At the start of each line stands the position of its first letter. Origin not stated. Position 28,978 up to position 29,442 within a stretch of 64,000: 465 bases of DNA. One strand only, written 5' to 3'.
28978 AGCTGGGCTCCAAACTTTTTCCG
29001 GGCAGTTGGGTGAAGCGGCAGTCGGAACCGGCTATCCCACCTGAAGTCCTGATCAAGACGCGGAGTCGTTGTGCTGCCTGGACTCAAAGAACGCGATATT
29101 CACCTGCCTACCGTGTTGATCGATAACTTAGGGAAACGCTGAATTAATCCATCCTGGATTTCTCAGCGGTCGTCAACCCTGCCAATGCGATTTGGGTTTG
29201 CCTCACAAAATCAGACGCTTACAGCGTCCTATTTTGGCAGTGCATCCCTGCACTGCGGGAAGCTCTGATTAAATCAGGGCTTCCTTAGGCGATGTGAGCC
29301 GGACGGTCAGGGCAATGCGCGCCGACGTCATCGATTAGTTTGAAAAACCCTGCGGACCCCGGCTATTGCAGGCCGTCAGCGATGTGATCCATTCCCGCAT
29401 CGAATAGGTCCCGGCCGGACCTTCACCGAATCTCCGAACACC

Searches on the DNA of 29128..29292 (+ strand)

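Call 79: search_dna_similar(query=window:29128-29292:+, collection=plasmids, mode=distant, max_evalue=0.001, max_rows=15)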
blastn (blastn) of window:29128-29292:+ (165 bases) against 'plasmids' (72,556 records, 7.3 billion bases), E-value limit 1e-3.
No match.
